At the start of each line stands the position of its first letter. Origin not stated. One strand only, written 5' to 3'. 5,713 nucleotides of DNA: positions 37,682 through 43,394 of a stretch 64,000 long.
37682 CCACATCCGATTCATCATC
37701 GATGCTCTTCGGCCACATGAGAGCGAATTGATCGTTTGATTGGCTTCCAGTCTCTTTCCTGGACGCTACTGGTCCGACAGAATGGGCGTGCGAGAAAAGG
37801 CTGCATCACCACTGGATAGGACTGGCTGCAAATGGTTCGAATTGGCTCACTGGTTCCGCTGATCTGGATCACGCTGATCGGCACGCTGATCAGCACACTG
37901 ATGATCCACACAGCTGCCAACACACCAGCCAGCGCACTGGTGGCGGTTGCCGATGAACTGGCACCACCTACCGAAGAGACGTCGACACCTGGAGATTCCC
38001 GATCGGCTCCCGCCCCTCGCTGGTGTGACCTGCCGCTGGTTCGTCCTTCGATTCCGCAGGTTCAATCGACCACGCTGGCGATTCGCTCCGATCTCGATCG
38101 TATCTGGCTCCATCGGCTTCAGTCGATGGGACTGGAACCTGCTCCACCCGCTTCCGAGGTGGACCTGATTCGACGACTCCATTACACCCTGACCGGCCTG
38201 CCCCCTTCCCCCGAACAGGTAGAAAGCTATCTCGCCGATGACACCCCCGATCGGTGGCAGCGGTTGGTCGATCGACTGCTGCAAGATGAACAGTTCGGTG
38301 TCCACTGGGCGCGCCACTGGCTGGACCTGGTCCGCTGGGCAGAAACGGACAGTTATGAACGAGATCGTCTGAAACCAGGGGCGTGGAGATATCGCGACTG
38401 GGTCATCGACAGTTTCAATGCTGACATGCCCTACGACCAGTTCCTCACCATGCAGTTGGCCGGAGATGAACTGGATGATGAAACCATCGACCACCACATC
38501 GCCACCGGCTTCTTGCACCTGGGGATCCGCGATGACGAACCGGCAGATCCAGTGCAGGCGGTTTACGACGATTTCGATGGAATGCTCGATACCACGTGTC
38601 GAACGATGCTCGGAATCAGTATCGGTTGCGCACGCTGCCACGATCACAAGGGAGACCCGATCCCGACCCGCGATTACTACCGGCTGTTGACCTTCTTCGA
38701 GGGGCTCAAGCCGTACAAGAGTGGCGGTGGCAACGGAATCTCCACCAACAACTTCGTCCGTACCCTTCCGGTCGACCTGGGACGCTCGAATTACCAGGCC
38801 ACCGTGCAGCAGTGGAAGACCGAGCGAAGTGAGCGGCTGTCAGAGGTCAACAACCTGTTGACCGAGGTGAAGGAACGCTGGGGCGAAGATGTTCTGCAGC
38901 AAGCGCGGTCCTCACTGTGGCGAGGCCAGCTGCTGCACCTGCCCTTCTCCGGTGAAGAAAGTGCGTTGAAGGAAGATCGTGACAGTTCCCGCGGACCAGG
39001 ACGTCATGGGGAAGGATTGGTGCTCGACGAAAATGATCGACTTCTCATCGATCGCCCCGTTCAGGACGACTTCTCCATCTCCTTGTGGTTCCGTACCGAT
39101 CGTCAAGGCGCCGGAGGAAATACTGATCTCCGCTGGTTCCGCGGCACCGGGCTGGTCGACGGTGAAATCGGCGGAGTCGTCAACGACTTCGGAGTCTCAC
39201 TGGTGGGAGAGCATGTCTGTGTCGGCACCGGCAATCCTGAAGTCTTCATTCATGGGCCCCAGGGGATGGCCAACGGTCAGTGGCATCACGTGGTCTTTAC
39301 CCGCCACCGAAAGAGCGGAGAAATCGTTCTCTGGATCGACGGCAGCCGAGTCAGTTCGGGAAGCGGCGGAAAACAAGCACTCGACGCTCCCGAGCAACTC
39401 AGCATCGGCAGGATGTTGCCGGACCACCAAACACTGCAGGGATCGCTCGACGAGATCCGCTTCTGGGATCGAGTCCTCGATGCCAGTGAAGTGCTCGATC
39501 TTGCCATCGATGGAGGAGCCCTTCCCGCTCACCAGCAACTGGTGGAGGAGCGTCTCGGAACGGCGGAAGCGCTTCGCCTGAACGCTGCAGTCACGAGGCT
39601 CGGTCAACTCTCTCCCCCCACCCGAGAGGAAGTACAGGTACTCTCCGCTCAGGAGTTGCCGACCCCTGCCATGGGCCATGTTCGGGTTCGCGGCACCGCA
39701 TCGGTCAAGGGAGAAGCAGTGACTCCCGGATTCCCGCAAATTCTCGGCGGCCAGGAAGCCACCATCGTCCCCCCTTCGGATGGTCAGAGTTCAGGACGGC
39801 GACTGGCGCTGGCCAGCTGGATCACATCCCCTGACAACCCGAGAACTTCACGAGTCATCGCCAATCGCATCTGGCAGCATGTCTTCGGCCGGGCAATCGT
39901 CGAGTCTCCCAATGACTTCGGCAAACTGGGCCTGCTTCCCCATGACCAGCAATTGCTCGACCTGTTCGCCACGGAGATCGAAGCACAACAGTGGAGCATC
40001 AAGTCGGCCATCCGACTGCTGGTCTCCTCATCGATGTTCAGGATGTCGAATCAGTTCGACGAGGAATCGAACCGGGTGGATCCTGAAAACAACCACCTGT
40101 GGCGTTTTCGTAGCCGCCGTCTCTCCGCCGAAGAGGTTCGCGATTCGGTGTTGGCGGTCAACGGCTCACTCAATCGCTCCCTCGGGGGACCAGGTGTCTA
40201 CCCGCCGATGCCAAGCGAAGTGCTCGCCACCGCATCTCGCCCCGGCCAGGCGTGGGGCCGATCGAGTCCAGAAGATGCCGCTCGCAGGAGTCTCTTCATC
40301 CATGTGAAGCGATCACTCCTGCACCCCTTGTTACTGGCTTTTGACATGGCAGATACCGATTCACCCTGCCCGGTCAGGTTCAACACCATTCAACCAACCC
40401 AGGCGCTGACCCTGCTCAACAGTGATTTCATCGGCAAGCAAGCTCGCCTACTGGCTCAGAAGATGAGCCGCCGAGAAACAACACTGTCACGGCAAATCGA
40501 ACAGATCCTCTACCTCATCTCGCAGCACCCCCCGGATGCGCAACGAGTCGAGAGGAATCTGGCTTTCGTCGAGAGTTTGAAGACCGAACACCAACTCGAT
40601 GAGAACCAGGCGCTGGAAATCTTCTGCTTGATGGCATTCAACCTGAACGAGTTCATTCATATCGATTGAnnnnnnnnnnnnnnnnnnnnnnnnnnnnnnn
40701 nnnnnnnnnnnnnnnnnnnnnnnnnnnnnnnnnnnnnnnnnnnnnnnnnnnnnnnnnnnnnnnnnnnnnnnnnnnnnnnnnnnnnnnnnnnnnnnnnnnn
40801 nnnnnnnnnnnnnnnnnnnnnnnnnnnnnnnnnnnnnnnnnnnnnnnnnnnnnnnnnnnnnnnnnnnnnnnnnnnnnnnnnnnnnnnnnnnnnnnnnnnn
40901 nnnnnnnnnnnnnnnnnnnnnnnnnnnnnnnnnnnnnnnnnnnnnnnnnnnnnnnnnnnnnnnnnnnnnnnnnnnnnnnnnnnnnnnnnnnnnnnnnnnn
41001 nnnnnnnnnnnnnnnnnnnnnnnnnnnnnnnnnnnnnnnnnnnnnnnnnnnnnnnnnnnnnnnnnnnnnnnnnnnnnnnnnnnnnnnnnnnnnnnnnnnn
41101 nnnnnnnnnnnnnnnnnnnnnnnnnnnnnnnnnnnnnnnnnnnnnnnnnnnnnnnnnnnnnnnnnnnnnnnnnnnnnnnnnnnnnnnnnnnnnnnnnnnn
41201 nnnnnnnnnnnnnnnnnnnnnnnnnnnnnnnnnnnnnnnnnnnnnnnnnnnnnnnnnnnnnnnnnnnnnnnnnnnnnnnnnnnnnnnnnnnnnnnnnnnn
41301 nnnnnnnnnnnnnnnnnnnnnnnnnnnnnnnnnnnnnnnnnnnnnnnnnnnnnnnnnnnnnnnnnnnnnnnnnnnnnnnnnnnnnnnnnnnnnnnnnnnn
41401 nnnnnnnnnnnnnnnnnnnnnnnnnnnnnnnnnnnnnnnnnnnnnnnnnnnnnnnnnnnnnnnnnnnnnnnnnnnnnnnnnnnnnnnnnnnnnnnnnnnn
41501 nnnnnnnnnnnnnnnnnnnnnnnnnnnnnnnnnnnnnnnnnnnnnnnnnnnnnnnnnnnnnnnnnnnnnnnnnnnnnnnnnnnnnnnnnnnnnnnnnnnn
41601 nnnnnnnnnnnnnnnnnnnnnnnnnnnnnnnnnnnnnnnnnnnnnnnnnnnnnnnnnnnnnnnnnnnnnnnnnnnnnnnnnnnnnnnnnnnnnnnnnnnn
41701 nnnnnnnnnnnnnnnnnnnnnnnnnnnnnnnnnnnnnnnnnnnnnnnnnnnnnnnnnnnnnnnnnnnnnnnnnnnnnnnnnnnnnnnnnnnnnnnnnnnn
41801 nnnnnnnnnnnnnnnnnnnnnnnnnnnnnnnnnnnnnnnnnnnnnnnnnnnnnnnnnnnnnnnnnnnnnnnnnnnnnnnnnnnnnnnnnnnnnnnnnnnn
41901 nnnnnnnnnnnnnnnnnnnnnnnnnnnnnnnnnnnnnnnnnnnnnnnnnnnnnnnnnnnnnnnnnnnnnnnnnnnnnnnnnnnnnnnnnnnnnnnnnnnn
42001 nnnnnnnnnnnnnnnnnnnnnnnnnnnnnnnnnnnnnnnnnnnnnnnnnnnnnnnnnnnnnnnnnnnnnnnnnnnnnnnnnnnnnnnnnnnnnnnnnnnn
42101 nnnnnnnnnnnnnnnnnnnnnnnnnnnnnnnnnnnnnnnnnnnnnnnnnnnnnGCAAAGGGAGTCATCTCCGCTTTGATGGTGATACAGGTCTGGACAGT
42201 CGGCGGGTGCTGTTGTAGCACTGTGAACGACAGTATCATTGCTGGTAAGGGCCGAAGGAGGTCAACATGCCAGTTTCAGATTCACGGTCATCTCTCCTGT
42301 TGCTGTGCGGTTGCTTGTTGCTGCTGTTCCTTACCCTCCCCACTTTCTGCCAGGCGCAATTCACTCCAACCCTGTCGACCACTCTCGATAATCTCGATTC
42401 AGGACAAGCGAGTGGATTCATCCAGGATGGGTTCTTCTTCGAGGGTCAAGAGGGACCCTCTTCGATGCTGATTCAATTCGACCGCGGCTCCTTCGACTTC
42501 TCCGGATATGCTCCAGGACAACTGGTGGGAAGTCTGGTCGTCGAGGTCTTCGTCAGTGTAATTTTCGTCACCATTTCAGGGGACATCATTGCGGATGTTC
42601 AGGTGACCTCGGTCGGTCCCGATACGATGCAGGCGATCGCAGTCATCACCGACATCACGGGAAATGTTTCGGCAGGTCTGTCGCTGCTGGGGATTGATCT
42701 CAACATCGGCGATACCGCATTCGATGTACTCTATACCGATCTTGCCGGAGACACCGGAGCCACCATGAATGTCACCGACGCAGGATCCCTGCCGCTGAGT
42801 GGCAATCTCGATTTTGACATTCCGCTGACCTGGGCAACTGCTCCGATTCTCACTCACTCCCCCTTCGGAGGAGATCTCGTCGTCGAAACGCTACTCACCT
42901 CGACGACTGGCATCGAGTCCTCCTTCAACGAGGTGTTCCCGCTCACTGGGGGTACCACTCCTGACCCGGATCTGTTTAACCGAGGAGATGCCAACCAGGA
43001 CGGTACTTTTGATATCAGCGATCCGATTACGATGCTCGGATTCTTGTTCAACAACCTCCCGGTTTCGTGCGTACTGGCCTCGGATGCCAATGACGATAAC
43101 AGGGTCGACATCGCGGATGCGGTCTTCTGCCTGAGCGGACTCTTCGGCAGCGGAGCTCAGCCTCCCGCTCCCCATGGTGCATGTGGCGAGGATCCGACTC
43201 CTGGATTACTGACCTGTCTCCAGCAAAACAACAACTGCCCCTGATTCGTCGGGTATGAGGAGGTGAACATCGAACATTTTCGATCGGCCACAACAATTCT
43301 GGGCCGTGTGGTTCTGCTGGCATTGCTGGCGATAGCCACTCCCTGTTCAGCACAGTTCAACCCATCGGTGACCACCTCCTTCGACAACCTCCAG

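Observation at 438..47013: Nine secreted modular proteins share one ~85-aa C-terminal module: a candidate sorting or anchoring tag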

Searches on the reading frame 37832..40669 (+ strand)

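Call 8: search_protein_families(library=pfam, proteins=[window:37832-40669:+], max_evalue=0.001)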
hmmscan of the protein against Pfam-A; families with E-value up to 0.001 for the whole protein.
window:37832-40669:+ (945 aa): 6 families
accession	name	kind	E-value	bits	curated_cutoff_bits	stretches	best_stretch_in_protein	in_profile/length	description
PF07587.16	PSD1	-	1.4e-76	257.5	28.5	1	656-912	1-243/244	Protein of unknown function (DUF1553)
PF07583.16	PSCyt2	-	7.6e-74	248.6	29.8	1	88-291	2-206/209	Protein of unknown function (DUF1549)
PF13385.13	Laminin_G_3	-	5.5e-16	59.5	27.6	1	411-554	16-150/151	Concanavalin A-like lectin/glucanases superfamily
PF02210.31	Laminin_G_2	-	2.8e-06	28.2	22.9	1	464-544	36-123/126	Laminin G domain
PF00054.30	Laminin_G_1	-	8.3e-05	23.3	24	1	462-530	33-101/131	Laminin G domain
PF00354.24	Pentaxin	-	0.00021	21.5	25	1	482-557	83-166/194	Pentaxin family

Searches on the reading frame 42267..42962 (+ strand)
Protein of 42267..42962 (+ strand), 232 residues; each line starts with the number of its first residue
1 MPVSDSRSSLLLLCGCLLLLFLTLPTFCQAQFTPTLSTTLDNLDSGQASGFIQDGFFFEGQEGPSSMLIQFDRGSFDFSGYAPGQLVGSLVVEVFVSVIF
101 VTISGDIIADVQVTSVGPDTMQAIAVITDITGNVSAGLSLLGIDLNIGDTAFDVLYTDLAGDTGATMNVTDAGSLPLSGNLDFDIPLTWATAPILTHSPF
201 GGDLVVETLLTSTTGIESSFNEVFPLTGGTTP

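Call 73: search_solved_structures(query=window:42267-42962:+, max_evalue=1)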
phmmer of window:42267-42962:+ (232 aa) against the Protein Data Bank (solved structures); distinct sequences matched with E-value up to 1: 0.

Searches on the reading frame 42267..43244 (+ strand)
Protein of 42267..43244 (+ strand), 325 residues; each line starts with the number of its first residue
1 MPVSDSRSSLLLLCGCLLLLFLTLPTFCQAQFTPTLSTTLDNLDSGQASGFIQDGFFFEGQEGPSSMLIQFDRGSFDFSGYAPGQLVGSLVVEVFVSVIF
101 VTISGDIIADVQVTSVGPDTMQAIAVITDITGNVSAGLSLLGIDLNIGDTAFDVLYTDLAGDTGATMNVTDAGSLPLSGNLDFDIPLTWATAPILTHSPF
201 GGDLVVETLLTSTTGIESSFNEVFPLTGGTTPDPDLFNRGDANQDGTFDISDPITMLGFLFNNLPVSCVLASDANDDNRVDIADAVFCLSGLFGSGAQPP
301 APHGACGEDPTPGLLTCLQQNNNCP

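Call 4: search_protein_families(library=pfam, proteins=[window:42267-43244:+], max_evalue=0.01)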
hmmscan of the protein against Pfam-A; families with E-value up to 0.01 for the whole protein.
window:42267-43244:+ (325 aa): 0 families

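Call 5: search_protein_families(library=ncbifam, proteins=[window:42267-43244:+], max_evalue=0.01)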
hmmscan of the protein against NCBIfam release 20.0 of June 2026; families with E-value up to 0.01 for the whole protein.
window:42267-43244:+ (325 aa): 0 families

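Call 53: search_protein_families(library=pfam, proteins=[window:42267-43244:+], max_evalue=1)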
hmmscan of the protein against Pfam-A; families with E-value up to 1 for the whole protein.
window:42267-43244:+ (325 aa): 0 families
